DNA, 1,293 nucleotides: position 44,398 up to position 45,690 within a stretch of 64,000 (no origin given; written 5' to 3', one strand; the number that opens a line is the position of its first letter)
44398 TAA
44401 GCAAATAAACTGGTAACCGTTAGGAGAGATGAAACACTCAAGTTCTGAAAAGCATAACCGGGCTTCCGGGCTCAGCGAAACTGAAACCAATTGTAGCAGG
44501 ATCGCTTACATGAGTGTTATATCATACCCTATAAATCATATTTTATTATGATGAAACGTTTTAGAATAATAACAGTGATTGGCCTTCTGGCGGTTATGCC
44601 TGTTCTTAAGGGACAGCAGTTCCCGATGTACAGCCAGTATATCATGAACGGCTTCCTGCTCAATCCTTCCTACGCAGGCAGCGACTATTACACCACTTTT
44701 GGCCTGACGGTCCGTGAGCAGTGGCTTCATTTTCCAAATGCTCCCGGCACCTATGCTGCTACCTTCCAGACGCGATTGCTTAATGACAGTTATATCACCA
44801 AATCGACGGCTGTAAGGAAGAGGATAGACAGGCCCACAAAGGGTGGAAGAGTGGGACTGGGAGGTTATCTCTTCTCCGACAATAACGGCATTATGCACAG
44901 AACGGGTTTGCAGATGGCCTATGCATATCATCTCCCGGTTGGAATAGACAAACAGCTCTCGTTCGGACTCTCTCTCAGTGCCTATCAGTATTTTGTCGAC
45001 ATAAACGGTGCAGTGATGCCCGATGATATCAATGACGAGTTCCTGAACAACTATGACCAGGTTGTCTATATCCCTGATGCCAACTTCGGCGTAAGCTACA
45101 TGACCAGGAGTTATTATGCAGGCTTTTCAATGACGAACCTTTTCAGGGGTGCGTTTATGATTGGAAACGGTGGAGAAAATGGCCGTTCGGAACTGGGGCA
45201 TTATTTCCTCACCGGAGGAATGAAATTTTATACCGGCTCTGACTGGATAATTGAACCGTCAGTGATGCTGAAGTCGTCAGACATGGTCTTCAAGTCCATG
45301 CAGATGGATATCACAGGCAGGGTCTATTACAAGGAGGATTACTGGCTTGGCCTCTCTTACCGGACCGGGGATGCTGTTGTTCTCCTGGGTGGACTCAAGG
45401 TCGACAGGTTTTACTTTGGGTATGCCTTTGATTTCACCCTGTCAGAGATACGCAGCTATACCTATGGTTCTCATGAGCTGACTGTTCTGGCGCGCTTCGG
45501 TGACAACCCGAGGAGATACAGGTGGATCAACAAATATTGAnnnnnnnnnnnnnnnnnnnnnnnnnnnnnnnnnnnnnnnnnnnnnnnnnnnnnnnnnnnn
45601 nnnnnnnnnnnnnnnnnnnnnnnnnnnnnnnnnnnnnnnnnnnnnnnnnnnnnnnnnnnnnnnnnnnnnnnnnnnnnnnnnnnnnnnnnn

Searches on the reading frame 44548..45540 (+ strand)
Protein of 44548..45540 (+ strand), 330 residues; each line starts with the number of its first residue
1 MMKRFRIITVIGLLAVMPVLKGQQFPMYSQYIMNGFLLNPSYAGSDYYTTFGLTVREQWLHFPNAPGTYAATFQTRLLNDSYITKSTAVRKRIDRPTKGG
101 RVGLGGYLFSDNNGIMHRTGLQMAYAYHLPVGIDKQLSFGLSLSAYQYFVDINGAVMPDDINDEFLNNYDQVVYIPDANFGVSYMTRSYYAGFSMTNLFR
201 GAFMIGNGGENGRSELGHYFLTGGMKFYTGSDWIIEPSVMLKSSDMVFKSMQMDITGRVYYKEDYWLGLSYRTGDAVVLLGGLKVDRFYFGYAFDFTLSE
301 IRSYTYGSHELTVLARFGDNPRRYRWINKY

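Call 90: search_protein_families(library=pfam, proteins=[window:44548-45540:+], max_evalue=0.00001)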
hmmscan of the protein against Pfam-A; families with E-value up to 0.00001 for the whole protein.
window:44548-45540:+ (330 aa): 1 family
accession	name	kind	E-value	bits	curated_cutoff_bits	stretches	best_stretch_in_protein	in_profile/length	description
PF11751.14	PorP_SprF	-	2.7e-64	217.8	22.3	1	22-313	3-271/273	Type IX secretion system membrane protein PorP/SprF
